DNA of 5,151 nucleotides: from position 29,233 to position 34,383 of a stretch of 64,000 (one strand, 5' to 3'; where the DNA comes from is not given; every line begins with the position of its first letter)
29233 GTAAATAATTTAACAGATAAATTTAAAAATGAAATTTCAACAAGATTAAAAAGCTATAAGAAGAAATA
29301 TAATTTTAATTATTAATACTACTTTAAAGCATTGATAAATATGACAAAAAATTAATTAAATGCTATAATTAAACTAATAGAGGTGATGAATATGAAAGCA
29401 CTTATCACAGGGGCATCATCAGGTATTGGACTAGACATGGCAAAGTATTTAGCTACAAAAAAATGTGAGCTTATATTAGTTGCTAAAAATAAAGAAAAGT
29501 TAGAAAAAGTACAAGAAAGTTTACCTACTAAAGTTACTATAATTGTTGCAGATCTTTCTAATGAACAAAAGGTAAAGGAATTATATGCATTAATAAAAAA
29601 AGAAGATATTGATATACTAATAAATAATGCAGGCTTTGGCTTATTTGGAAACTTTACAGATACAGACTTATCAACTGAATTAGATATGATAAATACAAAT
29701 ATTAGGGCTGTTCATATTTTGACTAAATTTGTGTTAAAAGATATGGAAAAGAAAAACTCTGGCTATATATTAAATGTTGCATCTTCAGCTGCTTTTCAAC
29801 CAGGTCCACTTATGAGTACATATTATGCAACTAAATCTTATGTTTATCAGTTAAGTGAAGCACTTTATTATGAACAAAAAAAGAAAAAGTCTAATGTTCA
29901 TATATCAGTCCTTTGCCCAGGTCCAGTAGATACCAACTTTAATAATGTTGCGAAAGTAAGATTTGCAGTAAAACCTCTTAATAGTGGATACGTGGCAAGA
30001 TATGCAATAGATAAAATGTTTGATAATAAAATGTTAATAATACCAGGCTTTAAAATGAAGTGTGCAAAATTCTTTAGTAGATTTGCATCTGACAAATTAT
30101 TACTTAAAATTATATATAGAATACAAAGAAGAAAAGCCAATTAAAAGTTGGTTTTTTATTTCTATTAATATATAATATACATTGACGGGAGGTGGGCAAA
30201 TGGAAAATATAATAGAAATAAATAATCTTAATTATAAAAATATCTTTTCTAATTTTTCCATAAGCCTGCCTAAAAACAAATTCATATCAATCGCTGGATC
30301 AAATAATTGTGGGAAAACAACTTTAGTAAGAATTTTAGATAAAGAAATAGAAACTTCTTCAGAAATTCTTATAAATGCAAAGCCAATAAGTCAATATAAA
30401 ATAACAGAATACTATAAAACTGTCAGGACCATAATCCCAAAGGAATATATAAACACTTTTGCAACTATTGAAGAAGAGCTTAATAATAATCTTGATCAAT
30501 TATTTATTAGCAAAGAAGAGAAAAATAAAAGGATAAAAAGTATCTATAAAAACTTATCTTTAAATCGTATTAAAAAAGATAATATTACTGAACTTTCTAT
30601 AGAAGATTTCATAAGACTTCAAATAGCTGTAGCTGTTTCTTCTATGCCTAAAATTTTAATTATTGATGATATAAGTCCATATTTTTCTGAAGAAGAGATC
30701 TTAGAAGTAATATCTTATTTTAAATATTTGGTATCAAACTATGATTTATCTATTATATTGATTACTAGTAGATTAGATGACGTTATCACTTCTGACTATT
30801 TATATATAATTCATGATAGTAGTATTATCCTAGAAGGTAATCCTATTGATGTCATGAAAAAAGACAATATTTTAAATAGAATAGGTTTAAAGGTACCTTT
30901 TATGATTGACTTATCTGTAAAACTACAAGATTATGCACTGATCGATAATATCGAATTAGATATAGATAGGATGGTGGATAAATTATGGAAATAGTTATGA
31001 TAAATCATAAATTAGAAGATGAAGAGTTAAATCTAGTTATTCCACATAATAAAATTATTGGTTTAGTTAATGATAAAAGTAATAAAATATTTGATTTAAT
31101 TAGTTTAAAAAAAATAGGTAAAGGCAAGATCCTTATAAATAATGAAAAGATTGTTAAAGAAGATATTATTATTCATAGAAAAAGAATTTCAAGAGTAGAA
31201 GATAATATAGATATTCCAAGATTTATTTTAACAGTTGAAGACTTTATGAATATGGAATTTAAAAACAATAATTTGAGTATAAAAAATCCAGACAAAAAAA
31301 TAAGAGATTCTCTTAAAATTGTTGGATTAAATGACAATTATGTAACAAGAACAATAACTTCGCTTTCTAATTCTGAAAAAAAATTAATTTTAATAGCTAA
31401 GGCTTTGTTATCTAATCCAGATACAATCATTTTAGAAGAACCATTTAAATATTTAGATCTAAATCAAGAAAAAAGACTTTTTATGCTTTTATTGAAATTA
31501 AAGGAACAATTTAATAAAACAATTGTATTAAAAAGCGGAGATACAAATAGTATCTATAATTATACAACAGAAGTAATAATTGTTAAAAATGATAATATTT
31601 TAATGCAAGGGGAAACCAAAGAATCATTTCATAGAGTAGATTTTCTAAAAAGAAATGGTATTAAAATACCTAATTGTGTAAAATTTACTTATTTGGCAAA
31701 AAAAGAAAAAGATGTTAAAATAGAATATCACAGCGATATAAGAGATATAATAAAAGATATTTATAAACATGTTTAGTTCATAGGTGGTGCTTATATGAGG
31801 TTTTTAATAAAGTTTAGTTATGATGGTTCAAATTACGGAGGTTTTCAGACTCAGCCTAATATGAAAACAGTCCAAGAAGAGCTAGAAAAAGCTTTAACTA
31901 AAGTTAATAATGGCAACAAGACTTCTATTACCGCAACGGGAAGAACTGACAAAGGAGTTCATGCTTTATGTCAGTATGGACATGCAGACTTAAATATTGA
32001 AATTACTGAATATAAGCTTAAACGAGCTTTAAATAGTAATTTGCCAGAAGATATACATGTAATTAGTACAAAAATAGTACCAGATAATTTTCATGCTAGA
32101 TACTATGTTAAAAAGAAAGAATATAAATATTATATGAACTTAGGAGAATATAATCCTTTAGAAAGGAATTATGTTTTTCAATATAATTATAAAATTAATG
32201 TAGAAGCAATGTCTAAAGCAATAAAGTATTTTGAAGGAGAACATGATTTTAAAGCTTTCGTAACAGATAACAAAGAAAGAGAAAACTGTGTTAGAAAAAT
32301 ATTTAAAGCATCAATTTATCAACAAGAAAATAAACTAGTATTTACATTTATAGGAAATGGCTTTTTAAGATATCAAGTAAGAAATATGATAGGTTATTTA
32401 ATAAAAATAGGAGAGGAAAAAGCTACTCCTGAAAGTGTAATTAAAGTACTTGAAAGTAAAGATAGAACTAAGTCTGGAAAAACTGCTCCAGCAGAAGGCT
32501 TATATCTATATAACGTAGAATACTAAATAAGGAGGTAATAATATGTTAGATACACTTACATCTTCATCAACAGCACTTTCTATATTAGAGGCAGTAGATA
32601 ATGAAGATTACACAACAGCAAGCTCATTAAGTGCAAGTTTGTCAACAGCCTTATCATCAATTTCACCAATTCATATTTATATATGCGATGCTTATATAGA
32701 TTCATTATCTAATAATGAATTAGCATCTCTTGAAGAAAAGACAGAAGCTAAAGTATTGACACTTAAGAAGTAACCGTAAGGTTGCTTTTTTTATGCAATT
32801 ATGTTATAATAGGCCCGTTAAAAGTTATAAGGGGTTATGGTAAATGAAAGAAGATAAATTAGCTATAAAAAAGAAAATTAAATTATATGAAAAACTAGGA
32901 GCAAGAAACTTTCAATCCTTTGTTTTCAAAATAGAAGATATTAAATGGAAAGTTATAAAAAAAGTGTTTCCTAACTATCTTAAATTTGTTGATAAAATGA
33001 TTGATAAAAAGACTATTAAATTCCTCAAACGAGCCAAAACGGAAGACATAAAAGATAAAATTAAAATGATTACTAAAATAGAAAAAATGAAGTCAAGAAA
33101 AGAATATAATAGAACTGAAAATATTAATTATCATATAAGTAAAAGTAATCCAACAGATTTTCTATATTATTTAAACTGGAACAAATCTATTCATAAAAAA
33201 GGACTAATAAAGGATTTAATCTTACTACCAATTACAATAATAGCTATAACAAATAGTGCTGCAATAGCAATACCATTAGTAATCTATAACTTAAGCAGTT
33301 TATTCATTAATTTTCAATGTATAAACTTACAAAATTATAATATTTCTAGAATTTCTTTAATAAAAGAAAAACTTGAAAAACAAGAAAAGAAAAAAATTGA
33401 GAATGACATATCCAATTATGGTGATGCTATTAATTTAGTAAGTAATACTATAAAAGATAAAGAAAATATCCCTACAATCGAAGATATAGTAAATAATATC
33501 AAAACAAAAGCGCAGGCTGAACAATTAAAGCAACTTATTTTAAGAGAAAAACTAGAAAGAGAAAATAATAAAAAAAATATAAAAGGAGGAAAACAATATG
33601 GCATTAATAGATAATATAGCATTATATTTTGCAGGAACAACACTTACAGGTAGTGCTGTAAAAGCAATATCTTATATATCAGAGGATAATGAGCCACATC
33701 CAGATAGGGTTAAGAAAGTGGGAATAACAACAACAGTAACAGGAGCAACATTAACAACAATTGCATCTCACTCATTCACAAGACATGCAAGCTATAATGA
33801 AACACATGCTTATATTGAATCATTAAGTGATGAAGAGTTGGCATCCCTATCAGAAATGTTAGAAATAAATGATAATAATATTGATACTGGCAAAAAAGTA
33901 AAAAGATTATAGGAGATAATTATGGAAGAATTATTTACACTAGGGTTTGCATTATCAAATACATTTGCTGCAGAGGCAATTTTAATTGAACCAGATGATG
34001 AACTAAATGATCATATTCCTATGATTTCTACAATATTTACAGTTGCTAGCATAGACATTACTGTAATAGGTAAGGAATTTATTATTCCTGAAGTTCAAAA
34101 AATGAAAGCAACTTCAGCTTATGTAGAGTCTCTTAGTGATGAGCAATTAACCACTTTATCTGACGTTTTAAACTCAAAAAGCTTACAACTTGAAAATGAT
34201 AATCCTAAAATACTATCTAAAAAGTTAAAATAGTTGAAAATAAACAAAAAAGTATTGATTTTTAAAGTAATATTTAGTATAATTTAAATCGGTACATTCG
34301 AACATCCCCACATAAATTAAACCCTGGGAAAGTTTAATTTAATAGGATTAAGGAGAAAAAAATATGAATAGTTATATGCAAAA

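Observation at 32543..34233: Three paralogous small proteins with a conserved C-terminal 'AY[IV][DE]SLS[DN].EL[AT][ST]L[SE]' motif flanking an acyltransferase-like membrane protein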

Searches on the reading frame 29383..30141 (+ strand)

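Call 43: search_protein_families(library=pfam, proteins=[window:29383-30141:+], max_evalue=0.01)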
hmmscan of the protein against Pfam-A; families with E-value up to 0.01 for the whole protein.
window:29383-30141:+ (253 aa): 6 families
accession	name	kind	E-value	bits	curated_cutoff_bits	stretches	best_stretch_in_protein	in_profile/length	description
PF00106.31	adh_short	-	1.3e-42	145.9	26.6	1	6-188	3-188/195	short chain dehydrogenase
PF13561.12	adh_short_C2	-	2.2e-24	86.8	27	1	10-188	1-182/236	Enoyl-(Acyl carrier protein) reductase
PF08659.16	KR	-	7.1e-08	33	22.6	1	7-159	4-161/180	KR domain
PF13460.12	NAD_binding_10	-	2.1e-06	28.2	27.2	1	10-185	1-149/184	NAD(P)H-binding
PF01370.27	Epimerase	-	6.4e-05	22.9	20.9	1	6-141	1-122/240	NAD dependent epimerase/dehydratase family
PF02719.21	Polysacc_synt_2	-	0.0044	16.7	20.2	1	7-85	2-87/293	Polysaccharide biosynthesis protein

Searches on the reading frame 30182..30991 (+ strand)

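Call 43: search_protein_families(library=pfam, proteins=[window:30182-30991:+], max_evalue=0.01)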
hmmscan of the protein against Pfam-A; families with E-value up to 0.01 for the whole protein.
window:30182-30991:+ (270 aa): 7 families
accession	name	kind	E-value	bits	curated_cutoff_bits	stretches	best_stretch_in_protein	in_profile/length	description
PF00005.33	ABC_tran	-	8.6e-17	62.5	25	1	23-163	2-134/137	ABC transporter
PF00931.28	NB-ARC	-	3e-05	23.8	23.5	1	33-203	19-142/248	NB-ARC domain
PF01637.24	ATPase_2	-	0.00026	21.3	33.2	1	31-196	19-155/225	ATPase domain predominantly from Archaea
PF13401.12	AAA_22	-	0.0014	19.4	27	1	33-194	6-121/130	AAA domain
PF00485.24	PRK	-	0.0025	18.1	22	1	34-191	1-143/196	Phosphoribulokinase / Uridine kinase family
PF13173.12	AAA_14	-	0.0082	16.6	27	0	32-82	2-55/129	AAA domain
PF03215.21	Rad17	-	0.0089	16.4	23.8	0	31-69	44-82/186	Rad17 P-loop domain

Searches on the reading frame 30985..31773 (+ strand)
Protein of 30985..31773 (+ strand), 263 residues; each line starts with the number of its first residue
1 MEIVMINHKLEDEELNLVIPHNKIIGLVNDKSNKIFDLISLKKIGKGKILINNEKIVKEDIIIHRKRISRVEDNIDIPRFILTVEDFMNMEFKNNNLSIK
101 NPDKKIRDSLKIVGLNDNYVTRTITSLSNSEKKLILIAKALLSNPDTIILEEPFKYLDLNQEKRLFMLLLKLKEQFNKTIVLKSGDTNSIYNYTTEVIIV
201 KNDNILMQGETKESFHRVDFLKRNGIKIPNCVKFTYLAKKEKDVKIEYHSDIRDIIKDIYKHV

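Call 43: search_protein_families(library=pfam, proteins=[window:30985-31773:+], max_evalue=0.01)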
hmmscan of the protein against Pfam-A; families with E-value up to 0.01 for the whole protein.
window:30985-31773:+ (263 aa): 2 families
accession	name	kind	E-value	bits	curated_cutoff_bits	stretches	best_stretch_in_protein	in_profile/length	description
PF00005.33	ABC_tran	-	2.5e-09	38.3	25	1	43-154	36-136/137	ABC transporter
PF13304.12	AAA_21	-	0.00056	20.5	27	1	101-175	220-288/304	AAA domain, putative AbiEii toxin, Type IV TA system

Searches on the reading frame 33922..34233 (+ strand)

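Call 3: search_protein_families(library=pfam, proteins=[window:33922-34233:+], max_evalue=1)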
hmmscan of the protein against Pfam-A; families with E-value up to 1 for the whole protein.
window:33922-34233:+ (103 aa): 1 family
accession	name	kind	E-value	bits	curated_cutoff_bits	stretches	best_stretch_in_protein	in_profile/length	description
PF11301.13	DUF3103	-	0.099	12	25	1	16-84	251-318/351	Protein of unknown function (DUF3103)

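Call 4: search_protein_families(library=ncbifam, proteins=[window:33922-34233:+], max_evalue=1)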
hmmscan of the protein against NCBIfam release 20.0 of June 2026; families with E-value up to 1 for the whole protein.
window:33922-34233:+ (103 aa): 0 families

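Call 58: search_protein_families(library=padloc, proteins=[window:33922-34230:+], max_evalue=0.1)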
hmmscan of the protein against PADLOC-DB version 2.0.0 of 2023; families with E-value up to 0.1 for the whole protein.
window:33922-34230:+ (103 aa): 0 families

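Call 59: search_protein_families(library=phrogs, proteins=[window:33922-34230:+], max_evalue=0.1)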
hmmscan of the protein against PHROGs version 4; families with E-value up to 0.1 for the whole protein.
window:33922-34230:+ (103 aa): 0 families
